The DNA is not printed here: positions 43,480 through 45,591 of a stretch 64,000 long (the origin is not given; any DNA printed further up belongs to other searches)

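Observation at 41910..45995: Two-component sigma-54 system that appears to drive a structured small RNA (CbrAB-CrcZ-like architecture)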

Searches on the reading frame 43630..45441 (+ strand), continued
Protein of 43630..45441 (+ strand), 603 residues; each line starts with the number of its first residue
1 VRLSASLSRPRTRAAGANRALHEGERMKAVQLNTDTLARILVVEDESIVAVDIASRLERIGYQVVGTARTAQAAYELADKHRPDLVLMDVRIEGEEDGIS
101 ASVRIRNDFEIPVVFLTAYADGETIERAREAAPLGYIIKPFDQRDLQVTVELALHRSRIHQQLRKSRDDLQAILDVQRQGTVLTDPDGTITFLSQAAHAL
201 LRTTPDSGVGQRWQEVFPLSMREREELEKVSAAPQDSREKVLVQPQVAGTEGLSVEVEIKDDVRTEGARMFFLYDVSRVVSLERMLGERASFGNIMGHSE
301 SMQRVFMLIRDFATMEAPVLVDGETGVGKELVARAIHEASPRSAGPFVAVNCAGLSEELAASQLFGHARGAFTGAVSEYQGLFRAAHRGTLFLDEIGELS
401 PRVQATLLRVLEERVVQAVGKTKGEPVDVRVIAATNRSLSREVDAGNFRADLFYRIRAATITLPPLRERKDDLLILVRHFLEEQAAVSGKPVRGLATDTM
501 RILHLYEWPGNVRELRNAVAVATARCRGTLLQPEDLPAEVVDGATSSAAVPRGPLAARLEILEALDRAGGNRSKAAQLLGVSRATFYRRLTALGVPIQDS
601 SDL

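Call 26: find_encoding_contigs(protein=P0019, flank=4000, max_places=2)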
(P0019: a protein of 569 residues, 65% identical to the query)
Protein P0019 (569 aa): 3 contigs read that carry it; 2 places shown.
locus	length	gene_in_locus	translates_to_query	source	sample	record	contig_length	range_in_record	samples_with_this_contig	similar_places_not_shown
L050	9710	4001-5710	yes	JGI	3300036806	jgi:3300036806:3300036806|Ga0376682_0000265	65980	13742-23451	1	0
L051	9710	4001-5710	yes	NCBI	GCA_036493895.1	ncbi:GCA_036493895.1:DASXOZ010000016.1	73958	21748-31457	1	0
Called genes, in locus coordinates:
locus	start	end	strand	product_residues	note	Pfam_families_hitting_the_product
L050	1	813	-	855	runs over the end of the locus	PF08448:PAS_4, PF00989:PAS, PF13426:PAS_9, PF00989:PAS, PF13426:PAS_9, PF00512:HisKA, PF02518:HATPase_c, PF00072:Response_reg, +4 more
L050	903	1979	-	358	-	PF01222:ERG4_ERG24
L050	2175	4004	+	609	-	PF00672:HAMP (weak), PF00989:PAS, PF08448:PAS_4 (weak), PF13426:PAS_9, PF07536:HWE_HK, PF07568:HisKA_2, PF13581:HATPase_c_2, PF02518:HATPase_c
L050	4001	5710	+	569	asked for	PF00072:Response_reg, PF00158:Sigma54_activat, PF14532:Sigma54_activ_2, PF07724:AAA_2 (weak), PF07728:AAA_5, PF25601:AAA_lid_14, PF02954:HTH_8, PF13556:HTH_30 (weak), +1 more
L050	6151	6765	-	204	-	PF02798:GST_N, PF13417:GST_N_3, PF13409:GST_N_2, PF00043:GST_C, PF14497:GST_C_3 (weak), PF13410:GST_C_2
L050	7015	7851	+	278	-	PF00378:ECH_1, PF16113:ECH_2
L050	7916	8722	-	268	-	-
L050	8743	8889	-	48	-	-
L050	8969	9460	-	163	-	PF01272:GreA_GreB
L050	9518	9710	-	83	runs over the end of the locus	PF04226:Transgly_assoc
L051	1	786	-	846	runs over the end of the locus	PF08448:PAS_4, PF00989:PAS, PF13426:PAS_9, PF00989:PAS, PF13426:PAS_9, PF00512:HisKA, PF02518:HATPase_c, PF00072:Response_reg, +4 more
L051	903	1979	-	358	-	PF01222:ERG4_ERG24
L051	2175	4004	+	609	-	PF00672:HAMP (weak), PF00989:PAS, PF08448:PAS_4 (weak), PF13426:PAS_9, PF07536:HWE_HK, PF07568:HisKA_2, PF13581:HATPase_c_2, PF02518:HATPase_c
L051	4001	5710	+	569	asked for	PF00072:Response_reg, PF00158:Sigma54_activat, PF14532:Sigma54_activ_2, PF07724:AAA_2 (weak), PF07728:AAA_5, PF25601:AAA_lid_14, PF02954:HTH_8, PF13556:HTH_30 (weak), +1 more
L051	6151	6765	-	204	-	PF02798:GST_N, PF13417:GST_N_3, PF13409:GST_N_2, PF00043:GST_C, PF14497:GST_C_3 (weak), PF13410:GST_C_2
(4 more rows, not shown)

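Call 27: find_encoding_contigs(protein=P0011, flank=4000, max_places=4)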
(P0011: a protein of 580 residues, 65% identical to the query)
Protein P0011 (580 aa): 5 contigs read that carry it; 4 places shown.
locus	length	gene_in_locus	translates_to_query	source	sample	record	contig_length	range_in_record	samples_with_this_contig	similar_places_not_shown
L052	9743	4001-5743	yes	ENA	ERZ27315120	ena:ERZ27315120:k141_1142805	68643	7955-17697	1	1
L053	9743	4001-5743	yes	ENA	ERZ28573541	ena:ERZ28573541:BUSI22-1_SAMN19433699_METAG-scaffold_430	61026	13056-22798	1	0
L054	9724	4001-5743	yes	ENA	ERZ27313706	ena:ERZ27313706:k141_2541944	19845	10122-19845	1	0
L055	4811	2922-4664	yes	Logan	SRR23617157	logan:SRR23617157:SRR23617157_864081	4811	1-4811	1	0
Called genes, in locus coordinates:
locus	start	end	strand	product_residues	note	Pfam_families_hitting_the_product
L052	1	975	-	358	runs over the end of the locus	PF01222:ERG4_ERG24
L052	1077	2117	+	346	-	PF12974:Phosphonate-bd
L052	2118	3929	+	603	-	PF00672:HAMP, PF07536:HWE_HK, PF07568:HisKA_2, PF13581:HATPase_c_2 (weak), PF02518:HATPase_c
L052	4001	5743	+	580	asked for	PF00072:Response_reg, PF00158:Sigma54_activat, PF14532:Sigma54_activ_2, PF07724:AAA_2 (faint), PF07728:AAA_5 (weak), PF25601:AAA_lid_14, PF02954:HTH_8, PF13556:HTH_30 (faint)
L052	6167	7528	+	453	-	-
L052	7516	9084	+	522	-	PF21545:T7SS_EccA1_N (faint), PF00515:TPR_1 (faint), PF07719:TPR_2 (faint), PF13181:TPR_8 (faint), PF13371:TPR_9 (faint), PF13428:TPR_14 (faint), PF13174:TPR_6 (faint), PF13432:TPR_16 (weak)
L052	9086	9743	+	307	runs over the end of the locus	PF04773:FecR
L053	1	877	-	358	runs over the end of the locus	PF01222:ERG4_ERG24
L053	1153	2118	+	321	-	PF12974:Phosphonate-bd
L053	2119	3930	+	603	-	PF00672:HAMP, PF07536:HWE_HK, PF07568:HisKA_2, PF13581:HATPase_c_2 (weak), PF02518:HATPase_c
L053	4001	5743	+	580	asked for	PF00072:Response_reg, PF00158:Sigma54_activat, PF14532:Sigma54_activ_2, PF07724:AAA_2 (faint), PF07728:AAA_5 (weak), PF25601:AAA_lid_14, PF02954:HTH_8, PF13556:HTH_30 (faint)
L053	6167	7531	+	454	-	-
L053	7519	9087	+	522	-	PF21545:T7SS_EccA1_N (faint), PF00515:TPR_1 (faint), PF07719:TPR_2 (faint), PF13181:TPR_8 (faint), PF13371:TPR_9 (faint), PF13428:TPR_14 (faint), PF13174:TPR_6 (faint), PF13432:TPR_16 (weak)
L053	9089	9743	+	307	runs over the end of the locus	PF04773:FecR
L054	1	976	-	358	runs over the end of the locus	PF01222:ERG4_ERG24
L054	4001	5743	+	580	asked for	PF00072:Response_reg, PF00158:Sigma54_activat, PF14532:Sigma54_activ_2, PF07724:AAA_2 (faint), PF07728:AAA_5 (weak), PF25601:AAA_lid_14, PF02954:HTH_8, PF13556:HTH_30 (faint)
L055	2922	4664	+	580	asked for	PF00072:Response_reg, PF00158:Sigma54_activat, PF14532:Sigma54_activ_2, PF07724:AAA_2 (faint), PF07728:AAA_5 (weak), PF25601:AAA_lid_14, PF02954:HTH_8, PF13556:HTH_30 (faint)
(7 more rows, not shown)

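Call 32: find_encoding_contigs(protein=P0003, flank=4000, max_places=3)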
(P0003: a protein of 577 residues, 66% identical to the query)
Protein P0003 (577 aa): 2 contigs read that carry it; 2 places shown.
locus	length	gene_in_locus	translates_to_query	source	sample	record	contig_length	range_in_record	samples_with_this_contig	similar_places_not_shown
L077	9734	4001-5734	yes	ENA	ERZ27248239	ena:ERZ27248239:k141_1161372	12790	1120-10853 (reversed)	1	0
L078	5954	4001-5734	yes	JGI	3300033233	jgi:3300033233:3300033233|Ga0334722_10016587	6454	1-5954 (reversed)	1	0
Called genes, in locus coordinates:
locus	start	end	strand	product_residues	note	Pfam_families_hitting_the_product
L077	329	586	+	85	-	-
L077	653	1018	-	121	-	-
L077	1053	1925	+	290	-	PF12974:Phosphonate-bd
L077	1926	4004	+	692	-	PF00672:HAMP, PF07536:HWE_HK (weak), PF07568:HisKA_2, PF02518:HATPase_c, PF13581:HATPase_c_2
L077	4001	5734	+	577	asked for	PF00072:Response_reg, PF00989:PAS (weak), PF00158:Sigma54_activat, PF14532:Sigma54_activ_2, PF07724:AAA_2, PF07728:AAA_5, PF25601:AAA_lid_14, PF02954:HTH_8, +1 more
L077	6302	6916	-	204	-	PF02798:GST_N, PF13417:GST_N_3, PF13409:GST_N_2, PF00043:GST_C, PF14497:GST_C_3 (weak), PF13410:GST_C_2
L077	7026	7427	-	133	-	PF14534:DUF4440 (faint), PF12680:SnoaL_2 (weak)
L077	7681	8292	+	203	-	PF14512:TM1586_NiRdase (weak), PF00881:Nitroreductase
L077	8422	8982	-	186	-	PF01327:Pep_deformylase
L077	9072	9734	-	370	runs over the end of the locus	PF02230:Abhydrolase_2 (weak)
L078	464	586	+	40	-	-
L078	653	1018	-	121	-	-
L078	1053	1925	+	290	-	PF12974:Phosphonate-bd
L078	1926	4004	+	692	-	PF00672:HAMP, PF07536:HWE_HK (weak), PF07568:HisKA_2, PF02518:HATPase_c, PF13581:HATPase_c_2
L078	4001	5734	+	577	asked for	PF00072:Response_reg, PF00989:PAS (weak), PF00158:Sigma54_activat, PF14532:Sigma54_activ_2, PF07724:AAA_2, PF07728:AAA_5, PF25601:AAA_lid_14, PF02954:HTH_8, +1 more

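Call 33: find_encoding_contigs(protein=P0016, flank=4000, max_places=3)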
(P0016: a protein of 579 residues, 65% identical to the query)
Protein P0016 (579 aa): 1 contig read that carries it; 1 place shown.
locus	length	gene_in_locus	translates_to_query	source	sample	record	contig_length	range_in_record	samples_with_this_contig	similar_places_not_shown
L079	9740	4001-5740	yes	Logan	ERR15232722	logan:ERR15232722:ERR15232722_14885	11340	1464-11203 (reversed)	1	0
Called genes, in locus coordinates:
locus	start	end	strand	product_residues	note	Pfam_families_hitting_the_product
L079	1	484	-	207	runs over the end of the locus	?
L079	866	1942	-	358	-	PF01222:ERG4_ERG24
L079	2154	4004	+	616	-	PF02743:dCache_1 (weak), PF08448:PAS_4 (faint), PF00672:HAMP, PF07536:HWE_HK, PF07568:HisKA_2, PF13581:HATPase_c_2, PF02518:HATPase_c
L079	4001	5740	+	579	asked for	PF00072:Response_reg, PF00158:Sigma54_activat, PF14532:Sigma54_activ_2, PF07724:AAA_2 (weak), PF07728:AAA_5 (weak), PF25601:AAA_lid_14, PF02954:HTH_8, PF13384:HTH_23 (faint), +1 more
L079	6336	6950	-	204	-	PF02798:GST_N, PF13417:GST_N_3, PF13409:GST_N_2, PF00043:GST_C, PF13410:GST_C_2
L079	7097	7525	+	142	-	PF00378:ECH_1, PF16113:ECH_2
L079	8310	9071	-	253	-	-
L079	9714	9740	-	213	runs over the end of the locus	-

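Call 34: find_encoding_contigs(protein=P0018, flank=4000, max_places=3)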
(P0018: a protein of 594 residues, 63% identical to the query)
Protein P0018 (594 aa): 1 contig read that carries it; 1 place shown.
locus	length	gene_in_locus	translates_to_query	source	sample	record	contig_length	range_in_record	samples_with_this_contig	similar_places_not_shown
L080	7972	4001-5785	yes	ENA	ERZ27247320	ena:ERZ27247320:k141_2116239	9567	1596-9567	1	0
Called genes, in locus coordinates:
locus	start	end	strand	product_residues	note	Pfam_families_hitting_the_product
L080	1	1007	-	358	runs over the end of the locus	PF01222:ERG4_ERG24, PF06966:DUF1295 (faint)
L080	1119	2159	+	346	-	PF12974:Phosphonate-bd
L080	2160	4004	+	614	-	PF00672:HAMP, PF07536:HWE_HK, PF07568:HisKA_2, PF13581:HATPase_c_2 (weak), PF02518:HATPase_c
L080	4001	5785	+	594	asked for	PF00072:Response_reg, PF00158:Sigma54_activat, PF14532:Sigma54_activ_2, PF07728:AAA_5, PF25601:AAA_lid_14, PF02954:HTH_8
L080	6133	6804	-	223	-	PF02798:GST_N, PF13417:GST_N_3, PF13409:GST_N_2, PF00043:GST_C, PF13410:GST_C_2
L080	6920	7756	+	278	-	PF00378:ECH_1, PF16113:ECH_2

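Call 42: search_protein_families(library=pfam, proteins=[L042:1209-2189:+], max_evalue=0.01)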
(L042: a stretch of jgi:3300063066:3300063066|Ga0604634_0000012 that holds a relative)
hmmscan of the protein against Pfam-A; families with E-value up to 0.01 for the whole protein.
L042:1209-2189:+ (326 aa): 3 families
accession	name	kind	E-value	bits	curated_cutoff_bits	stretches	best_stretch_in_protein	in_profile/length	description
PF12974.12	Phosphonate-bd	-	7.1e-45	153.7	27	1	81-303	27-237/242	ABC transporter, phosphonate, periplasmic substrate-binding protein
PF09084.16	NMT1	-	0.0033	17.8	20.5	1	141-177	75-111/216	NMT1/THI5 like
PF13531.11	SBP_bac_11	-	0.0072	16.6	25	0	141-233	81-167/227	Bacterial extracellular solute-binding protein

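Call 57: search_solved_structures(query=window:43708-45441:+, max_evalue=1e-20)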
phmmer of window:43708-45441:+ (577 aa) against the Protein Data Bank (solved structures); distinct sequences matched with E-value up to 1e-20: 38.
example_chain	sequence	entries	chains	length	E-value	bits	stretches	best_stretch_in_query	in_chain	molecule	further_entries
1ojl_A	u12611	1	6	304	1.2e-73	252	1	268-564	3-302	TRANSCRIPTIONAL REGULATORY PROTEIN ZRAR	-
4l4u_A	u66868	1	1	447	2.4e-71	244.4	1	273-569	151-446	Transcriptional regulator (NtrC family)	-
5ep0_A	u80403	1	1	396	6e-69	236.5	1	261-494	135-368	Putative repressor protein luxO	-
9qq6_C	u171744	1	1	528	3.7e-68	233.9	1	262-569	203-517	Nif-specific regulatory protein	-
3dzd_A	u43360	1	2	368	1.1e-66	229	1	271-507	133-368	Transcriptional regulator (NtrC family)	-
1ny5_A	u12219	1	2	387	2.4e-66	227.9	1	273-506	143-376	transcriptional regulator (NtrC family)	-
6iy8_A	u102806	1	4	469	3.8e-62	214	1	247-493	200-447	Positive regulator CapR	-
1ny6_A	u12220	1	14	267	4.2e-61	210.6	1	272-506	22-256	transcriptional regulator (NtrC family)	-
4ly6_A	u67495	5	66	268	4.2e-61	210.6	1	272-506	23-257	Transcriptional regulator (NtrC family)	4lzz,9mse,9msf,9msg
3m0e_A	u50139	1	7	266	2.8e-60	207.8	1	272-506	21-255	Transcriptional regulator (NtrC family)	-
5ep1_A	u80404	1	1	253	4.3e-59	203.9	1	269-494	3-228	Putative repressor protein luxO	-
5ep2_A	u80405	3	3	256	4.5e-59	203.9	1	269-494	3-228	Putative repressor protein luxO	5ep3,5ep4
8p53_C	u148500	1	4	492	1.2e-58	202.4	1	262-494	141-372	Transcriptional regulator FleQ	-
6jdi_A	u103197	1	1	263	1.8e-58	201.9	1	265-494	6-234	Nitrogen assimilation regulatory protein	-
5exx_A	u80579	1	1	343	4.1e-58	200.7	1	265-494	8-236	Transcriptional regulator FleQ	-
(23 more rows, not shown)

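Call 58: search_protein_families(library=ncbifam, proteins=[window:43708-45441:+, L042:1209-2189:+, L001:4717-5331:-], max_evalue=0.00001)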
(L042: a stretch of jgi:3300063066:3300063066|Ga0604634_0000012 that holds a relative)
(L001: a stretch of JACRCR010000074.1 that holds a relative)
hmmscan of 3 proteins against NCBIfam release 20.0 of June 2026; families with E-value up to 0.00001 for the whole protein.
window:43708-45441:+ (577 aa): 95 families (the best 25 are shown)
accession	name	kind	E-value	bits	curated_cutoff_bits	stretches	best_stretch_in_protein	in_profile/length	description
NF008469.0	PRK11361.1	equivalog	1.1e-105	354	714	2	253-569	129-456/461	acetoacetate metabolism transcriptional regulator AtoC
TIGR02915.1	PEP_resp_reg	equivalog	4.9e-95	319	502.6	1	256-566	129-441/445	PEP-CTERM-box response regulator transcription factor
NF007689.0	PRK10365.1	equivalog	9.5e-93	311.4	760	2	264-564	137-439/441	sigma-54-dependent response regulator transcription factor ZraR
TIGR01818.1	ntrC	equivalog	9.9e-93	311.4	558.6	2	262-521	129-388/463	nitrogen regulation protein NR(I)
NF038308.1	RNA_repair_RtcR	equivalog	8.5e-92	308.7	650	1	116-523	35-445/530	RNA repair transcriptional activator RtcR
TIGR01817.1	nifA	equivalog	9e-92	308.5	528.85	1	267-512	196-440/534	nif-specific transcriptional activator NifA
NF041552.1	TF_PrdR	equivalog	1.8e-89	300.7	795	1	132-565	124-574/577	sigma-54 dependent transcriptional regulator PrdR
NF003451.0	PRK05022.1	equivalog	3.1e-87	293.4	476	1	265-503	188-426/512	nitric oxide reductase transcriptional regulator NorR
TIGR02329.1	propionate_PrpR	equivalog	3.4e-84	283.4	499.2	1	259-565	204-525/526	propionate catabolism operon regulatory protein PrpR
NF041946.1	LuxO_transreg_Vib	equivalog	5.2e-83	279.4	800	2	263-513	129-379/463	quorum-sensing sigma-54 dependent transcriptional regulator LuxO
NF011953.0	PRK15424.1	equivalog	2.5e-82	277.2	703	1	257-566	209-533/538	propionate catabolism operon regulatory protein PrpR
NF011695.0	PRK15115.1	equivalog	9.7e-82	275.1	763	2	268-565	136-434/445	two-component system response regulator GlrR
NF051870.1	NAssimRespRegNtrX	equivalog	1e-77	262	600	2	267-569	139-452/452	nitrogen assimilation response regulator NtrX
NF050807.1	TransRegFlbDCaul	equivalog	2.6e-77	260.6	750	1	270-564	121-435/454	sigma-54-dependent transcriptional regulator FlbD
NF008176.1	PRK10923.1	equivalog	5.3e-77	259.4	620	2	265-522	136-393/469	nitrogen regulation protein NR(I)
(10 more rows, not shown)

L042:1209-2189:+ (326 aa): 5 families
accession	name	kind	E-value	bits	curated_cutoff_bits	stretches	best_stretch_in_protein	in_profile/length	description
TIGR01098.1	3A0109s03R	subfamily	6.9e-23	81.4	112.05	1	80-281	60-253/253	phosphate/phosphite/phosphonate ABC transporter substrate-binding protein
TIGR03431.1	PhnD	equivalog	2.7e-17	63.1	261.1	1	80-302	56-270/288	phosphonate ABC transporter substrate-binding protein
NF049985.1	SBP_like_Rv1680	exception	1.2e-10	41.6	400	1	89-285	35-229/268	Rv1680 family SBP-like protein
NF008588.0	PRK11553.1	subfamily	2e-07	30.3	299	1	140-199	110-167/319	aliphatic sulfonate ABC transporter substrate-binding protein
TIGR01728.1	SsuA_fam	subfamily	4.6e-07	29.3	163.5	1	98-185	44-127/290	aliphatic sulfonate ABC transporter substrate-binding protein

L001:4717-5331:- (204 aa): 5 families
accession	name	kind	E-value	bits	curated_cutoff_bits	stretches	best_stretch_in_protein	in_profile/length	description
NF010579.0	PRK13972.1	equivalog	4.3e-22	78.7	332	1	1-199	1-203/215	GSH-dependent disulfide bond oxidoreductase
NF007831.0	PRK10542.1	equivalog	5.8e-20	71.7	198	1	20-199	19-195/201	glutathione transferase GstA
NF008731.0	PRK11752.1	equivalog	1.3e-19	70.6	325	1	25-201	74-258/287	glutathione-dependent disulfide-bond oxidoreductase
TIGR01262.1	maiA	equivalog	1.3e-18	67.3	171.05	1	9-199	8-203/211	maleylacetoacetate isomerase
NF050814.1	FtsZBindFzlA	equivalog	1e-09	38.5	300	1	8-194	14-205/228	FtsZ-binding protein FzlA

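Call 65: search_protein_families(library=pfam, proteins=[L052:6167-7528:+, L042:7099-8817:-], max_evalue=0.01)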
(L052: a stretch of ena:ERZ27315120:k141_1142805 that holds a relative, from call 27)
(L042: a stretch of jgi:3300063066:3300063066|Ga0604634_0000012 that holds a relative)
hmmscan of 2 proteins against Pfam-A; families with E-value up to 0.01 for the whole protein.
L052:6167-7528:+ (453 aa): 0 families

L042:7099-8817:- (572 aa): 1 family
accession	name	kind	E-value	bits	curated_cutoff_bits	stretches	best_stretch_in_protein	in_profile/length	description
PF09852.15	DUF2079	-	0.00075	19.1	28.2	1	182-340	67-223/459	Predicted membrane protein (DUF2079)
